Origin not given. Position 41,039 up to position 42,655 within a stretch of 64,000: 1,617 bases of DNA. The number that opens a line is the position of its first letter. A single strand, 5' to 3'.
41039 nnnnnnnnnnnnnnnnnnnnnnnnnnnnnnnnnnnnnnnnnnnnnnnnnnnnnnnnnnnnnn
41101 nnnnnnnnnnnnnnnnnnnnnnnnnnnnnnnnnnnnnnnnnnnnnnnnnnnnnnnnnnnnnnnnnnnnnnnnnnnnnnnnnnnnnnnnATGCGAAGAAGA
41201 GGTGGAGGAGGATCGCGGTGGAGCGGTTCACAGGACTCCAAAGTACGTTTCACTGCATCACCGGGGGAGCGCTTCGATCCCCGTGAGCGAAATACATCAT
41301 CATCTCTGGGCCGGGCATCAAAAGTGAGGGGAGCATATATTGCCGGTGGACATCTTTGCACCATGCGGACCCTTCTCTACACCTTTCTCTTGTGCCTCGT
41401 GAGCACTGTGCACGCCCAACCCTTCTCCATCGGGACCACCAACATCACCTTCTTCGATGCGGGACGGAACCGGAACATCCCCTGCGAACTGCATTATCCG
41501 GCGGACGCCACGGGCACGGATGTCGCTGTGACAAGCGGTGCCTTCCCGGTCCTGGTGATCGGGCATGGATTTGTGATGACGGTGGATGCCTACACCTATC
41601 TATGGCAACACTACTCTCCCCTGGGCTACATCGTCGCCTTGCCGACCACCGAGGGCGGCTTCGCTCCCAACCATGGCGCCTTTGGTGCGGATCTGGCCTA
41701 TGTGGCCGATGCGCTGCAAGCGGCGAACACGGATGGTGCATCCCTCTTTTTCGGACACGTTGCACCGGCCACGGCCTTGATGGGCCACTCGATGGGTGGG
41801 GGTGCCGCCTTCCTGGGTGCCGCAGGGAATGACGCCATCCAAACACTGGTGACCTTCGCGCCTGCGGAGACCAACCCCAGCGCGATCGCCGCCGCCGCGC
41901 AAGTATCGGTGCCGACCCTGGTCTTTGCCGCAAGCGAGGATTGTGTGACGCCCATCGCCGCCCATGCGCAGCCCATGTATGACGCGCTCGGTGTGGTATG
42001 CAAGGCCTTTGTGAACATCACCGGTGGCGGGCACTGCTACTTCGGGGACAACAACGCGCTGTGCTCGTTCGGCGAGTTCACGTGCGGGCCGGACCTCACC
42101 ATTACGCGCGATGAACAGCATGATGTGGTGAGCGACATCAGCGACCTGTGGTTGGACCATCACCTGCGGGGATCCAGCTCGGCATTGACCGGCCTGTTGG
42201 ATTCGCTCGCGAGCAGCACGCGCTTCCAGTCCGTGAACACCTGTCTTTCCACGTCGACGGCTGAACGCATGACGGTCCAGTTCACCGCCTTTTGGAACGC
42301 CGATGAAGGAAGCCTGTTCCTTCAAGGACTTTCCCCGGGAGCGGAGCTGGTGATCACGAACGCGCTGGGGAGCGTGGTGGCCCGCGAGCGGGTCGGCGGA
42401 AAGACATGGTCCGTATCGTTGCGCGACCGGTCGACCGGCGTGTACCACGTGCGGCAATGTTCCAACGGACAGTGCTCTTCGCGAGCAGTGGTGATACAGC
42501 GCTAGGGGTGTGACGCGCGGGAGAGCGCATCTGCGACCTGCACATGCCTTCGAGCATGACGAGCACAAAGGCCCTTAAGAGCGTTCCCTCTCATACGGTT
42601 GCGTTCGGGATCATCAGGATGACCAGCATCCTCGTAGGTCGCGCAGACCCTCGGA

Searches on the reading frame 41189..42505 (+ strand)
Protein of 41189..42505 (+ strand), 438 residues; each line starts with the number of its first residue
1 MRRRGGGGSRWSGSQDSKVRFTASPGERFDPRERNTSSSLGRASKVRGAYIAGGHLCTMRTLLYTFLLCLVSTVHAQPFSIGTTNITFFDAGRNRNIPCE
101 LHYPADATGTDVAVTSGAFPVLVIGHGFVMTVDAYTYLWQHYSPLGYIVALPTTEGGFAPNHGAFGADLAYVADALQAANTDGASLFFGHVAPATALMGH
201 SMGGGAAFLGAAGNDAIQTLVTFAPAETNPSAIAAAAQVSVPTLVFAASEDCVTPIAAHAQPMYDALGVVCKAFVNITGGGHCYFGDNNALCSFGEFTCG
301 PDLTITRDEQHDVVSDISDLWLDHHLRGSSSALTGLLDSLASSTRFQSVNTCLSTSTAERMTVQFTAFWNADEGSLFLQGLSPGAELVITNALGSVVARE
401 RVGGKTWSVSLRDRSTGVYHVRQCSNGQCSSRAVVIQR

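Call 6: search_protein_families(library=pfam, proteins=[window:41189-42505:+], max_evalue=0.01)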
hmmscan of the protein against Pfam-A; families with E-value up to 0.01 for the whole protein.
window:41189-42505:+ (438 aa): 6 families
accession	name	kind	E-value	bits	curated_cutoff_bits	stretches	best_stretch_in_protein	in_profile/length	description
PF12740.14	PETase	-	2e-17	63.9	28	1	78-290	24-219/263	PET hydrolase-like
PF12146.15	Hydrolase_4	-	4.7e-09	36.3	27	2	233-288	184-238/239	Serine aminopeptidase, S33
PF07224.18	Chlorophyllase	-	3.9e-08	32.9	26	1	115-216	38-139/301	Chlorophyllase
PF01738.24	DLH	-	0.00033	20.7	21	1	196-257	100-160/217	Dienelactone hydrolase family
PF12695.13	Abhydrolase_5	-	0.0011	19.2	27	1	197-287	61-145/164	Alpha/beta hydrolase family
PF12697.13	Abhydrolase_6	-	0.0028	18.8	26.3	0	123-216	2-85/217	Alpha/beta hydrolase family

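Call 7: search_protein_families(library=padloc, proteins=[window:41189-42505:+], max_evalue=0.01)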
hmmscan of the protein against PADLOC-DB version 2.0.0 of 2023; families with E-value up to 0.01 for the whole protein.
window:41189-42505:+ (438 aa): 0 families
